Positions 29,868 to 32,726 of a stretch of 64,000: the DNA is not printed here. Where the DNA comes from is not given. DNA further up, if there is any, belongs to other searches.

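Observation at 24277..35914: A glycyl-radical enzyme embedded in a GlpP / glycerol-3-phosphate regulon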

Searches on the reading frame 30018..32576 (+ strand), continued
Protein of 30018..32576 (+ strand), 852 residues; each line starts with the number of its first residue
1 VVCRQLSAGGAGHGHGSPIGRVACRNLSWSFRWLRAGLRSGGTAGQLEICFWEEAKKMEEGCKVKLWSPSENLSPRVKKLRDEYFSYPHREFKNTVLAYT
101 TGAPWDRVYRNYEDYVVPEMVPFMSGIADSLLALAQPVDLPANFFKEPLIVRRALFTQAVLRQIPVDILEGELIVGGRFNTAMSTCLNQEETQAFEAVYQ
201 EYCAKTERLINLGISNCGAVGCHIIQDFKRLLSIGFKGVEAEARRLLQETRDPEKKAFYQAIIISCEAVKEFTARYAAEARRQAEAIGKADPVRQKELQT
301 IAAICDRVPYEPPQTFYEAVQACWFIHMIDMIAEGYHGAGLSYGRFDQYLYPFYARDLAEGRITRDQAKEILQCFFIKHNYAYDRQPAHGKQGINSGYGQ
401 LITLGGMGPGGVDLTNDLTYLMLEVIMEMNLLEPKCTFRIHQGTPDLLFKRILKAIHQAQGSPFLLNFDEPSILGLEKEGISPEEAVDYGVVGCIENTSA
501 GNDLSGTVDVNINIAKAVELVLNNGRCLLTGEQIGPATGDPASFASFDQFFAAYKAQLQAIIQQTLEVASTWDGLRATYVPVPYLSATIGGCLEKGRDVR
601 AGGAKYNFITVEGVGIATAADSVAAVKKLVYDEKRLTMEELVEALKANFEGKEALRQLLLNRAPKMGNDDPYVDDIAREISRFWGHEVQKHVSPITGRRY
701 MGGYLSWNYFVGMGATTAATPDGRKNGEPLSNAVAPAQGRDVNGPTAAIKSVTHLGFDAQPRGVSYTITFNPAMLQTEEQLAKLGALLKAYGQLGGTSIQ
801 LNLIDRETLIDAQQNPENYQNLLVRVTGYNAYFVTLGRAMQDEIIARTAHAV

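Call 50: search_solved_structures(query=A1, max_evalue=1e-90, show_alignments=1)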
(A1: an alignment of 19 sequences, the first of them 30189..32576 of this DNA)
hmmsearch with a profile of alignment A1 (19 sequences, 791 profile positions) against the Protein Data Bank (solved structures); distinct sequences matched with E-value up to 1e-90: 30.
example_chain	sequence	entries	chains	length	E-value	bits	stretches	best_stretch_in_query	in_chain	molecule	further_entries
1r8w_A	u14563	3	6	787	1.9e-177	595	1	162-790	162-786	glycerol dehydratase | B12-independent glycerol dehydratase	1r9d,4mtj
9f3w_A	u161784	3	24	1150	3.5e-175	587.5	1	173-788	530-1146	Choline trimethylamine-lyase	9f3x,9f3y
9rco_A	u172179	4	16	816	7.5e-167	560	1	162-789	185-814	Glycyl radical protein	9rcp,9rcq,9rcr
5i2a_A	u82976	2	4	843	5e-163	547.3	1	163-589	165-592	Diol-dehydratase | Diol dehydratase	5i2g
6vxc_A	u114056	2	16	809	2.1e-160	538.7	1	170-789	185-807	Trans-4-hydroxy-L-proline dehydratase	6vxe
5ymr_B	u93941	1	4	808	3.4e-160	538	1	165-790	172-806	Formate acetyltransferase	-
2f3o_A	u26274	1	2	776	4.7e-160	537.5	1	162-788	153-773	pyruvate formate-lyase 2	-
6lon_B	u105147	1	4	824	7.9e-159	533.4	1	165-790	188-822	PFL2/glycerol dehydratase family glycyl radical enzyme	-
5a0u_A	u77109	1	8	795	8.3e-152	510.2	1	173-788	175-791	CHOLINE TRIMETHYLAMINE LYASE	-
5a0z_A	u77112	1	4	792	9e-152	510.1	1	173-788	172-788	CHOLINE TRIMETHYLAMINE LYASE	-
7kq3_A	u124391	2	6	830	1.2e-148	499.8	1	165-790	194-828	Isethionate sulfite-lyase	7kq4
9ht9_A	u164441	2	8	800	1.3e-148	499.6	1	172-788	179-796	Choline trimethylamine-lyase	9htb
9r0v_A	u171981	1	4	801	1.3e-148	499.6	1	172-788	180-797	Choline trimethylamine-lyase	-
6vue_A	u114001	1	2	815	1.4e-148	499.5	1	172-788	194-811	Choline trimethylamine-lyase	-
5fay_A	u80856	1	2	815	1.5e-148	499.5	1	172-788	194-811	Choline trimethylamine-lyase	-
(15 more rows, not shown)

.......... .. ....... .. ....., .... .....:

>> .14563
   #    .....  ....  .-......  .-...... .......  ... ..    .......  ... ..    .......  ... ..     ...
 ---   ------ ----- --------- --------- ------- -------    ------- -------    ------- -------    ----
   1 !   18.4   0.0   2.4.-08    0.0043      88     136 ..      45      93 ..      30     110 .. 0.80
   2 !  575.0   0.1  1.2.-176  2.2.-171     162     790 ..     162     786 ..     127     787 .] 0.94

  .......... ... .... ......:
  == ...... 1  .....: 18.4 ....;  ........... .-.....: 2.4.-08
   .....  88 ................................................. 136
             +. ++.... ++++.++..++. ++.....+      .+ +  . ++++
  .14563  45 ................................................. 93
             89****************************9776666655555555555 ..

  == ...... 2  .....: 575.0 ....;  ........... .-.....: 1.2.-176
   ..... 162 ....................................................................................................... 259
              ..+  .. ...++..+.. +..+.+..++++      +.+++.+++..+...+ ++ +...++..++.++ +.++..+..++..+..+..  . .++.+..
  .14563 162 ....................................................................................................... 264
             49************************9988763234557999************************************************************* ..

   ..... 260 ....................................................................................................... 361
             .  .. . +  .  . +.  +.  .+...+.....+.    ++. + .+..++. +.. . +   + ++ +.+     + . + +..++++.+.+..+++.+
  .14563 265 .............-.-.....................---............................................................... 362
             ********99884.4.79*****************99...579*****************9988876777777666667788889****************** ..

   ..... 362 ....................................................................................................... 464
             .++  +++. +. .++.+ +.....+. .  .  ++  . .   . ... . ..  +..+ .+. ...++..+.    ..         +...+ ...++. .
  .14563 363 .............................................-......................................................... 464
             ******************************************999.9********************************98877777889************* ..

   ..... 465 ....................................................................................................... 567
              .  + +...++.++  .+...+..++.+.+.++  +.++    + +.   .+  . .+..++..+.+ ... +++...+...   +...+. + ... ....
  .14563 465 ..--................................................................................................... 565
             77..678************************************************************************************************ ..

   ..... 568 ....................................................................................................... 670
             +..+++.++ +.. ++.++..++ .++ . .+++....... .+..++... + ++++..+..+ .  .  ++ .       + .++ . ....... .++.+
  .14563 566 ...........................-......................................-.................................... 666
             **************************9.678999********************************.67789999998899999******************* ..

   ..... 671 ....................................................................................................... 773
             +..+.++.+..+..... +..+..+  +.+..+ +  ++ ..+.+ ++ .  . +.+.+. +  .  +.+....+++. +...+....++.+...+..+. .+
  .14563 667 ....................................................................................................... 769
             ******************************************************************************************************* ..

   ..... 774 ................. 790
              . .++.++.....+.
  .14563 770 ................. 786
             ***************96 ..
